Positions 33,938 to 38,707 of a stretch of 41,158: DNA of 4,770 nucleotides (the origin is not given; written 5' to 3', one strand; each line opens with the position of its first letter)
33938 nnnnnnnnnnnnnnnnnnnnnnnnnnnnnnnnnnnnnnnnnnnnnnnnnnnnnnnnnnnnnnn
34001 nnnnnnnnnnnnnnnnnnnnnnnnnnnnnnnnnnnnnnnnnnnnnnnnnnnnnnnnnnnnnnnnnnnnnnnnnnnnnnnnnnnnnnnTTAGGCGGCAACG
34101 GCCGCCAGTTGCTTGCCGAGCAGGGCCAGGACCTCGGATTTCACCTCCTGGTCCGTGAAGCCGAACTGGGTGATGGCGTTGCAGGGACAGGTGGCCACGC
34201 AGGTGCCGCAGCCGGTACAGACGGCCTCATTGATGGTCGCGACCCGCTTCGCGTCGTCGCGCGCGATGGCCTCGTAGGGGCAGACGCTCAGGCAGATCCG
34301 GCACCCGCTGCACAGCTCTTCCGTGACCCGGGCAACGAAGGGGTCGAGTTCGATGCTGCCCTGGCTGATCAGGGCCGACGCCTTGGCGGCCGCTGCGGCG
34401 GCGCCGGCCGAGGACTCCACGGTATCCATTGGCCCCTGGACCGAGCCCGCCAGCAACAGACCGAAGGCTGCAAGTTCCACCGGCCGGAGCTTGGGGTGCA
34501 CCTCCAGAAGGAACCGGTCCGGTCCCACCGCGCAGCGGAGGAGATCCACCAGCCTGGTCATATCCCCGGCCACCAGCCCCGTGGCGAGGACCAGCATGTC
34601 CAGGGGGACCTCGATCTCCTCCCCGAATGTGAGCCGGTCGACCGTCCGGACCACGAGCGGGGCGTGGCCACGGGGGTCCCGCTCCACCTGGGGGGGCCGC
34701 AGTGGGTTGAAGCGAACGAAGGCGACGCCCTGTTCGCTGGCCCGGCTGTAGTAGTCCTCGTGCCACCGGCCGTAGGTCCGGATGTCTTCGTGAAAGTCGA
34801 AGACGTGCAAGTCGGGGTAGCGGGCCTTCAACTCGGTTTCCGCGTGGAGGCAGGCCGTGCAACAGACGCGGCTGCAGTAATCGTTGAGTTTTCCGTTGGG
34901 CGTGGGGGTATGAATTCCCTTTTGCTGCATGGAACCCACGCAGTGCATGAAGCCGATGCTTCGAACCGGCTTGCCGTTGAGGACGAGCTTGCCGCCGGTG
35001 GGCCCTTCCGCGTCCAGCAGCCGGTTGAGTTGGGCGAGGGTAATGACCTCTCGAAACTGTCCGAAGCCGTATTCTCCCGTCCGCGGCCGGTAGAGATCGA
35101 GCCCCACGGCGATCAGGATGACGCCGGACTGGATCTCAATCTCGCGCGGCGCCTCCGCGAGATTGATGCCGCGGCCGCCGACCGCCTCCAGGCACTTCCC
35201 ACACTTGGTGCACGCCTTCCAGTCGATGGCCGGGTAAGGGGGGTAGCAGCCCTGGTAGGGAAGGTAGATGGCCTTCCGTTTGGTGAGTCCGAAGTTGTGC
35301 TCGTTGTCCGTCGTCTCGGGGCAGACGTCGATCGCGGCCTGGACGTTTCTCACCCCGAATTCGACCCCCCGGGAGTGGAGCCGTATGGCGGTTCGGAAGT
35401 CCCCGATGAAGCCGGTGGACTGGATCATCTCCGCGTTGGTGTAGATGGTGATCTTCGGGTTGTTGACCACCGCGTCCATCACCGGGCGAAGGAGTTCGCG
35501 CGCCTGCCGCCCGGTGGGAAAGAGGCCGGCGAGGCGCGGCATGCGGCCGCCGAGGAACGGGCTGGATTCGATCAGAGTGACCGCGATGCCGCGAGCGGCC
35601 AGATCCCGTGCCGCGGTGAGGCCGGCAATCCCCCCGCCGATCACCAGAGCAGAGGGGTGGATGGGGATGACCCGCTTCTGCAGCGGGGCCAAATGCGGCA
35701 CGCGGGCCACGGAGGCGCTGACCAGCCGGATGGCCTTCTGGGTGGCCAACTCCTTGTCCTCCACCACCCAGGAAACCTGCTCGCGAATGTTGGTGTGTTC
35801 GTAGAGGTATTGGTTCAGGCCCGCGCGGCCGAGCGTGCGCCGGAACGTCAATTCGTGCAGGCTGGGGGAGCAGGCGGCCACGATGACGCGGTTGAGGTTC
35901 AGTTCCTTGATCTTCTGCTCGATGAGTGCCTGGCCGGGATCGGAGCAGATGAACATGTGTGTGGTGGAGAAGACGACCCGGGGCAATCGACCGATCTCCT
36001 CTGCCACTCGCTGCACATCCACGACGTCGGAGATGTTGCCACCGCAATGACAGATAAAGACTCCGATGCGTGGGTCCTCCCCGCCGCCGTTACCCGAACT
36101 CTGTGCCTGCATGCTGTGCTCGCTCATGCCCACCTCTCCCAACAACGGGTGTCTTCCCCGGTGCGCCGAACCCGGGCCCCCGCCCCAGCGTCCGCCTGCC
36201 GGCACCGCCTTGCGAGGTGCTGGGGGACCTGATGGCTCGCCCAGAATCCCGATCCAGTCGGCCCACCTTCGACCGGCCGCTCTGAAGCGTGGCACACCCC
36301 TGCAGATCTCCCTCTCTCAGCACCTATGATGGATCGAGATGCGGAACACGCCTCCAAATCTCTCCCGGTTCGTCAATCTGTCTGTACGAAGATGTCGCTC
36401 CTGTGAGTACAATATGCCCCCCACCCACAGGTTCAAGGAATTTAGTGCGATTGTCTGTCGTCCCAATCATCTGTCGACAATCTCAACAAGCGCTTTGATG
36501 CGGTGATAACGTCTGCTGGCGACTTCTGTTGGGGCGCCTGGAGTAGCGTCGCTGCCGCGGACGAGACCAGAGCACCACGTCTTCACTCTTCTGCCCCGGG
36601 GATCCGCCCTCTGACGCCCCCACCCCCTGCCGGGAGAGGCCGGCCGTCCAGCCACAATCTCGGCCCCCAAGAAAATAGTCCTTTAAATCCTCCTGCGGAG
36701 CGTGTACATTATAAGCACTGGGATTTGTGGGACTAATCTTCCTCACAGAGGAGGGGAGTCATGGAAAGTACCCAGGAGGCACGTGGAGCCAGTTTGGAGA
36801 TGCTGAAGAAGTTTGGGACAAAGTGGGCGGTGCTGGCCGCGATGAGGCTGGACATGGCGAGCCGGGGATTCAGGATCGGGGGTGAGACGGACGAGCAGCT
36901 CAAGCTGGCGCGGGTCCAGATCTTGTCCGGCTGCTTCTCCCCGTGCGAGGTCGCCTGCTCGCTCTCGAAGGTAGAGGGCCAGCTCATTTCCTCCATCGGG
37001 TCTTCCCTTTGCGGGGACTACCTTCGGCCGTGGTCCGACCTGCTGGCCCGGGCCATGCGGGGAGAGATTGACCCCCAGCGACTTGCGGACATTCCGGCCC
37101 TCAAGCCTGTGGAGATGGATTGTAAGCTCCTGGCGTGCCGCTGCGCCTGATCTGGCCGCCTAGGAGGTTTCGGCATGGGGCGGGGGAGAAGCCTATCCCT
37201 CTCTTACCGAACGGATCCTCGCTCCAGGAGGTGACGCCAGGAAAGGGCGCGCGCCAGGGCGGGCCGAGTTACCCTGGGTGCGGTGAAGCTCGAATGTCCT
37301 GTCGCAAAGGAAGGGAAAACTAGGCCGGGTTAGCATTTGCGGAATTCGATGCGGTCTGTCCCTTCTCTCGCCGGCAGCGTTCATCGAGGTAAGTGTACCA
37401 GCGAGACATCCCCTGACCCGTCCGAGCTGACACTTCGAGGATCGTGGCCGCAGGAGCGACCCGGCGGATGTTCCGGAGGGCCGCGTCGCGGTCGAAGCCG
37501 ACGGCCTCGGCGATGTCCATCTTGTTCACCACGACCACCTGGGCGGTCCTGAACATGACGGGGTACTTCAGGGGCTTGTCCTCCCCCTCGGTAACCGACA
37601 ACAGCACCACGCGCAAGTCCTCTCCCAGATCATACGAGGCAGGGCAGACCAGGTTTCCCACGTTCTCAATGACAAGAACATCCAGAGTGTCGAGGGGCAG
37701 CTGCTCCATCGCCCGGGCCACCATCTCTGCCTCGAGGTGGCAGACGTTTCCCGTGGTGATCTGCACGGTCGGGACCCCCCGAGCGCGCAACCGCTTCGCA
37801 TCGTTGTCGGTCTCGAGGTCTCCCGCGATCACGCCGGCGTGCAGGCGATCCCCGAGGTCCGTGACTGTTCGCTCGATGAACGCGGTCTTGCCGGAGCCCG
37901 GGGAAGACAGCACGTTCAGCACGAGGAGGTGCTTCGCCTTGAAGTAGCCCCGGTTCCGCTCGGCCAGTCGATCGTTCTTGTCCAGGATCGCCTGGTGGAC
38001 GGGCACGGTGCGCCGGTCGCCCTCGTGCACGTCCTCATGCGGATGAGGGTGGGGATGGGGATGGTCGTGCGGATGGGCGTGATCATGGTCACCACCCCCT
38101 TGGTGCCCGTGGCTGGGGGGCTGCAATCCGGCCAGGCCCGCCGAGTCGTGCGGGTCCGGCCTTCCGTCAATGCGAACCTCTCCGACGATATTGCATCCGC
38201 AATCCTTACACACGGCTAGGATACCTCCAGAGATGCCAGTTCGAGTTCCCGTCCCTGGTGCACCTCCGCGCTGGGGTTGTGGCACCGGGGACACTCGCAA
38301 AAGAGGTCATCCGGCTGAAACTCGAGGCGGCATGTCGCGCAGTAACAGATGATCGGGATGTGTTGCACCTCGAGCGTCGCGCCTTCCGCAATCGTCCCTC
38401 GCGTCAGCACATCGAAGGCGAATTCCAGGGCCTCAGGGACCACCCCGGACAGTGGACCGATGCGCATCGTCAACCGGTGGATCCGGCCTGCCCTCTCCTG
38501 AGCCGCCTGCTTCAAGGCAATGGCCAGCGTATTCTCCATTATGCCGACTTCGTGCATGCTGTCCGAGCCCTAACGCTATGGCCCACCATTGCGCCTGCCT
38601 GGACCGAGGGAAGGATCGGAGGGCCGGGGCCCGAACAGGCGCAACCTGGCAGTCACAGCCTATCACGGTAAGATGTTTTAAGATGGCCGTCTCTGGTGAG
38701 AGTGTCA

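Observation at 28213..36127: Mvh-type [NiFe] hydrogenase operon that ends in a Qmo-like membrane module instead of HdrBC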

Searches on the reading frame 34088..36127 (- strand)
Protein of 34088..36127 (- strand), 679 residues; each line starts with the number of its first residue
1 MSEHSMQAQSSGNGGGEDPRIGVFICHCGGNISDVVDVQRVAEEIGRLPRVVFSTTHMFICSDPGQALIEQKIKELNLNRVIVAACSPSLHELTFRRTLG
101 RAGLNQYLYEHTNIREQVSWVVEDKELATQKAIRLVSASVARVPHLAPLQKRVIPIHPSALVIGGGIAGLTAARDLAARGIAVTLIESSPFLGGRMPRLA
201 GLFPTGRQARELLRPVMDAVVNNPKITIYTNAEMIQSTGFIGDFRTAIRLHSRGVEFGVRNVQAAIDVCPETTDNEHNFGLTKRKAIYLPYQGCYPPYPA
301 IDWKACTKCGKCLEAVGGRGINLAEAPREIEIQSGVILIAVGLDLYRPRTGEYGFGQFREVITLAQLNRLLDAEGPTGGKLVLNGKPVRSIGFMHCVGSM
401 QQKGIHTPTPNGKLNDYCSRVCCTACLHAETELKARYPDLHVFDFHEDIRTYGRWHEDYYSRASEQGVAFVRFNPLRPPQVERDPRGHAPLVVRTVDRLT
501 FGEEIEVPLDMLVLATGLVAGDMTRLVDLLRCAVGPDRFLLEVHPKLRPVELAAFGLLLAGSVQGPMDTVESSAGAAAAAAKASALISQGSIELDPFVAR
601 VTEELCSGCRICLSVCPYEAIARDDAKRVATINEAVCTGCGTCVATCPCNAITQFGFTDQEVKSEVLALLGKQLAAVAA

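Call 4: search_protein_families(library=pfam, proteins=[window:34088-36127:-], max_evalue=0.01)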
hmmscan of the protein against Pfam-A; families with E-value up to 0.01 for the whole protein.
window:34088-36127:- (679 aa): 20 families
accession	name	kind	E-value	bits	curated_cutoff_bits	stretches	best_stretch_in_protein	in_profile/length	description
PF00037.32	Fer4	-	2.4e-12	46.6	21.1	2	601-621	3-23/24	4Fe-4S binding domain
PF14697.11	Fer4_21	-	6.3e-10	39.5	35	2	599-653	1-58/59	4Fe-4S dicluster domain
PF01266.30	DAO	-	2.1e-09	37.8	27.9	1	161-207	3-50/353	FAD dependent oxidoreductase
PF13450.12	NAD_binding_8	-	1.2e-08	35.5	21.9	1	162-197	1-36/68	NAD(P)-binding Rossmann-like domain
PF12837.12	Fer4_6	-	7.1e-08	32.5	25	2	598-621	1-24/24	4Fe-4S binding domain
PF12838.12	Fer4_7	-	7.6e-08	33.1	27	1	606-651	2-52/52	4Fe-4S dicluster domain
PF25160.1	LdpA_Fe-S-bd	-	9.5e-08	32.1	27.6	2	612-655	9-46/49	LdpA Fe-S cluster-binding domain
PF13237.11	Fer4_10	-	1.4e-07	31.7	25.5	1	602-648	5-53/53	4Fe-4S dicluster domain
PF12831.13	FAD_oxidored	-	3.1e-07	30.5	27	1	161-208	3-50/416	FAD dependent oxidoreductase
PF13187.11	Fer4_9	-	4.9e-07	30.1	27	1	606-652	2-52/52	4Fe-4S dicluster domain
PF13484.11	Fer4_16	-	4.2e-06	27.9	30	0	606-627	2-22/66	4Fe-4S double cluster binding domain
PF07992.20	Pyr_redox_2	-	4.3e-06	26.8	26.1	1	161-198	4-42/291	Pyridine nucleotide-disulphide oxidoreductase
PF12797.12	Fer4_2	-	6.1e-06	26.3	24.5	1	631-648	4-21/22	4Fe-4S binding domain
PF01593.30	Amino_oxidase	-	1e-05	25.5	19.8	1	167-196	1-30/443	Flavin containing amine oxidoreductase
PF00890.30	FAD_binding_2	-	9.4e-05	22.2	20.4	1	160-194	2-36/414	FAD binding domain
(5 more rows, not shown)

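Call 8: search_protein_families(library=ncbifam, proteins=[window:34088-36127:-], max_evalue=0.001)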
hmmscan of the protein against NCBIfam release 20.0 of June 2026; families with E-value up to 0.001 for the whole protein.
window:34088-36127:- (679 aa): 87 families (the best 25 are shown)
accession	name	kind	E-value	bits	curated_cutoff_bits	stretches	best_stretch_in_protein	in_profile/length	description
NF040770.1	hetero_SS_HdrA2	exception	3.7e-185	617.3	1100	1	20-671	1-642/777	CoB-CoM heterodisulfide reductase HdrA2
NF041778.1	hetero_SS_HdrA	equivalog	3.2e-136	455.2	1400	1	21-671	8-652/771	ferredoxin:CoB-CoM heterodisulfide reductase subunit HdrA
NF041891.1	hdrA_Methbact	equivalog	5.4e-133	444.9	1300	1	20-670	2-636/762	ferredoxin:CoB-CoM heterodisulfide reductase subunit HdrA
TIGR01944.1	rnfB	subfamily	4.4e-12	45.9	68.7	1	593-657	102-165/190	RnfABCDGE type electron transport complex subunit B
NF005415.0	PRK06991.1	equivalog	9.9e-12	45.1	281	1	591-660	72-140/284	electron transport complex subunit RsxB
NF009410.0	PRK12771.1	subfamily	1.5e-11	43.6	516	2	605-653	513-561/566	NAD(P)-binding protein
TIGR02700.1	flavo_MJ0208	hypoth_equivalog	1.1e-10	41.2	251.35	1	600-654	144-196/234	dihydromethanopterin reductase (acceptor)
NF003475.0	PRK05113.1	equivalog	7.1e-10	39.1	203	1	596-654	105-162/190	electron transport complex subunit RsxB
NF007204.0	PRK09625.1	equivalog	2e-09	37.6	125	1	603-668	58-122/133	pyruvate flavodoxin oxidoreductase subunit delta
NF043039.1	HgcAB_like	equivalog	2.1e-09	37.4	285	1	600-652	296-349/350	HgcAB-like fusion protein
TIGR03467.1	HpnE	equivalog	3.7e-09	36.4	283.05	1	161-196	2-37/430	hydroxysqualene dehydroxylase HpnE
TIGR02179.1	PorD_KorD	subfamily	7.9e-09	35.5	60.05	1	601-654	22-74/78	2-oxoacid:acceptor oxidoreductase, delta subunit, pyruvate/2-ketoisovalerate family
NF045874.1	Vhu_polyferre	exception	1e-08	34.4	600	1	601-666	126-188/381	F420-non-reducing hydrogenase associated-polyferredoxin VhuB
NF006446.0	PRK08764.1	equivalog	2.1e-08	34.2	220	1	592-653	74-134/139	Rnf electron transport complex subunit RnfB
NF007202.0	PRK09623.1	equivalog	2.3e-08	34.3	166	1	594-653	41-99/105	3-methyl-2-oxobutanoate dehydrogenase subunit delta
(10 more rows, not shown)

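Call 49: search_solved_structures(query=window:34088-36127:-, max_evalue=1e-20, show_alignments=1)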
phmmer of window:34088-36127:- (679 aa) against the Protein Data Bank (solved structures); distinct sequences matched with E-value up to 1e-20: 6.
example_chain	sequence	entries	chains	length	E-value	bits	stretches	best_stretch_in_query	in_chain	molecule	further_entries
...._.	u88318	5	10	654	8.8e-148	497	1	17-659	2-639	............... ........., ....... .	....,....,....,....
8rvu_a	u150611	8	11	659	3.1e-144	485.3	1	17-671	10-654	H(2):CoB-CoM heterodisulfide,ferredoxin reductase subunit A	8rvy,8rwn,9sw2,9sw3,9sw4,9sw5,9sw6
8rvv_A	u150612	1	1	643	1.1e-142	480.1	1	19-670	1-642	H(2):CoB-CoM heterodisulfide,ferredoxin reductase subunit A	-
9sfi_A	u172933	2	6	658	8.3e-132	444.2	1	17-666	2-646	CoB--CoM heterodisulfide reductase iron-sulfur subunit A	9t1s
7bkb_A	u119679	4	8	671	5.4e-127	428.3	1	17-668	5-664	CoB--CoM heterodisulfide reductase iron-sulfur subunit A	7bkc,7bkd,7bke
6tjr_A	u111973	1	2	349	5e-27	98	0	350-586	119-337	Fumarate reductase/succinate dehydrogenase flavoprotein domain protein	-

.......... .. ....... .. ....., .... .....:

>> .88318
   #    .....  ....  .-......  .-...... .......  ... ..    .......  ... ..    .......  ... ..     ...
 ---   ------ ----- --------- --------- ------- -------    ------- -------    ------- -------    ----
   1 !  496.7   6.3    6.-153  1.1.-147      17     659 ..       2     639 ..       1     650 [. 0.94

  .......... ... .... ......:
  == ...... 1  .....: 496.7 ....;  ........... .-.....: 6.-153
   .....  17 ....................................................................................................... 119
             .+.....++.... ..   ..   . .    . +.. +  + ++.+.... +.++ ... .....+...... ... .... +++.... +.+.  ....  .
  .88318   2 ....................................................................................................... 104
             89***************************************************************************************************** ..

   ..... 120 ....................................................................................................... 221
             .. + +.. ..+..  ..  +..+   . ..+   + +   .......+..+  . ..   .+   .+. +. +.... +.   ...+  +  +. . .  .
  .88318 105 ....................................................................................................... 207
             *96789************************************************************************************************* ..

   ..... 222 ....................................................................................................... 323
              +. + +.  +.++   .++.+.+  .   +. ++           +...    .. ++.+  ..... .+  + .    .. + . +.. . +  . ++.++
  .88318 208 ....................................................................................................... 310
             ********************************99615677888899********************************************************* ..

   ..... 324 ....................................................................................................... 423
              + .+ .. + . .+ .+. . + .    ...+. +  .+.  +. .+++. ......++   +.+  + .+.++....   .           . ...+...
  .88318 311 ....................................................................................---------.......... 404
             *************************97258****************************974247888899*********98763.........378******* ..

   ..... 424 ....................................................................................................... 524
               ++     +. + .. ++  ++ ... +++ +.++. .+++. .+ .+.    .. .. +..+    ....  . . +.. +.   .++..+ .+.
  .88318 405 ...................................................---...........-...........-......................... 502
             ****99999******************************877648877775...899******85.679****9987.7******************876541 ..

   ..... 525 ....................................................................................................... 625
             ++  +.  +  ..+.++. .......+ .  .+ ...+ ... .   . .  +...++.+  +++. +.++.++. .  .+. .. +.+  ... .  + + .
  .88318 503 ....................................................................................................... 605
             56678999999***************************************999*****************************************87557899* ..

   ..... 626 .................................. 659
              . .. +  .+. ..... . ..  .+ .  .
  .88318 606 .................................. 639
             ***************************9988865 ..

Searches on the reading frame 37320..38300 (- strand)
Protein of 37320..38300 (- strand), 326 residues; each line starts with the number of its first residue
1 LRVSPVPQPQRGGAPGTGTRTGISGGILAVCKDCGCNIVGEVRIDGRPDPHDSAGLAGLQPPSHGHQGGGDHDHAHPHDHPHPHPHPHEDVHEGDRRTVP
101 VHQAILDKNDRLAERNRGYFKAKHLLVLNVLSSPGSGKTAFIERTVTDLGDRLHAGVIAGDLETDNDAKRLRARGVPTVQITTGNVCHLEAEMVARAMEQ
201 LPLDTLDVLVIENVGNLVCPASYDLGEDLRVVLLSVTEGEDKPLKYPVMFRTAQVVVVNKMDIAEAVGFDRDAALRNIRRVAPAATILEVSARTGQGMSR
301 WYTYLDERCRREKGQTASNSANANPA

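Call 7: search_protein_families(library=pfam, proteins=[window:37320-38300:-], max_evalue=0.001)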
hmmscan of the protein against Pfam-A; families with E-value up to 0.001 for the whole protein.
window:37320-38300:- (326 aa): 1 family
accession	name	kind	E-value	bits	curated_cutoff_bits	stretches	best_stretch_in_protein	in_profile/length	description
PF02492.25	cobW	-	6.3e-21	75.2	20.7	1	128-288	3-179/180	CobW/HypB/UreG, nucleotide-binding domain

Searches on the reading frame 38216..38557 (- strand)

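Call 85: search_protein_families(library=pfam, proteins=[window:38216-38557:-], max_evalue=0.00001)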
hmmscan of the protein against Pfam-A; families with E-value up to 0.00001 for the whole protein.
window:38216-38557:- (113 aa): 1 family
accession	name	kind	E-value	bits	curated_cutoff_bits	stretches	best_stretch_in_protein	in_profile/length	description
PF01155.25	HypA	-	5.4e-32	110.6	28.9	1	1-112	1-112/112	Hydrogenase/urease nickel incorporation, metallochaperone, hypA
